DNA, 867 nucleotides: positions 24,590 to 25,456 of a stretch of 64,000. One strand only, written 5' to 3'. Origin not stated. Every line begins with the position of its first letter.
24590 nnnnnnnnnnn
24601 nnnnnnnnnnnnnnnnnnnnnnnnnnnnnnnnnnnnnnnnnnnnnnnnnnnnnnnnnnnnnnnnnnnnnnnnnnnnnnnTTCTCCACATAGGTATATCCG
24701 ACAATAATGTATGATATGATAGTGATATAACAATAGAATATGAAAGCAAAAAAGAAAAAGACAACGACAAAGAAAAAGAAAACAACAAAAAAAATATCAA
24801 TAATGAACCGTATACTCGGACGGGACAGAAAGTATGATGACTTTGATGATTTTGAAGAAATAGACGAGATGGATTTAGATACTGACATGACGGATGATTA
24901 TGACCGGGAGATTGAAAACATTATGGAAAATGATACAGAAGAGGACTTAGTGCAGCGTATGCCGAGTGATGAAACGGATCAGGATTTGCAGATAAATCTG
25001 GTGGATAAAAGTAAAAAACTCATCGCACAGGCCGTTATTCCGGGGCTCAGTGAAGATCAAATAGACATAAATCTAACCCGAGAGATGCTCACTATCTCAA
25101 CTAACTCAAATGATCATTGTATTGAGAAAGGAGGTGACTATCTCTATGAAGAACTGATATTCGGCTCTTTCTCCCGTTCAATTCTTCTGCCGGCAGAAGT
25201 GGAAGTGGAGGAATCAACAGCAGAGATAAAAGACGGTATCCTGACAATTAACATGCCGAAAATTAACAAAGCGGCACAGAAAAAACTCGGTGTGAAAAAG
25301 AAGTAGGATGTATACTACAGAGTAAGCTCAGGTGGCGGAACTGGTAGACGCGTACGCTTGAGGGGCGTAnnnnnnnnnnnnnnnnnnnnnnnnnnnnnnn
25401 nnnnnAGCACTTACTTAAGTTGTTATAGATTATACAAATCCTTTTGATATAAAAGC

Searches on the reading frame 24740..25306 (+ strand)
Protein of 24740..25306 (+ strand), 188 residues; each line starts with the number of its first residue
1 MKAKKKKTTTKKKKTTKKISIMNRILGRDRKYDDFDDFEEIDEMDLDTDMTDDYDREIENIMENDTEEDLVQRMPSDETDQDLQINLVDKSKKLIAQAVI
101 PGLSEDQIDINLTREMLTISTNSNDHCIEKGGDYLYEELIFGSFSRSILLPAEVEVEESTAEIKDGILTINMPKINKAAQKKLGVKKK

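Call 55: search_protein_families(library=pfam, proteins=[window:24740-25306:+], max_evalue=0.001)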
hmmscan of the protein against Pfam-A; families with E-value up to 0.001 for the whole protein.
window:24740-25306:+ (188 aa): 2 families
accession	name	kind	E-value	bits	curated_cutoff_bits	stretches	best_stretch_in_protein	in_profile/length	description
PF00011.27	HSP20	-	8e-14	52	20.8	1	95-181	10-94/102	Hsp20/alpha crystallin family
PF17886.7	ArsA_HSP20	-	0.00032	20.6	22.5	0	98-172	8-63/63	HSP20-like domain found in ArsA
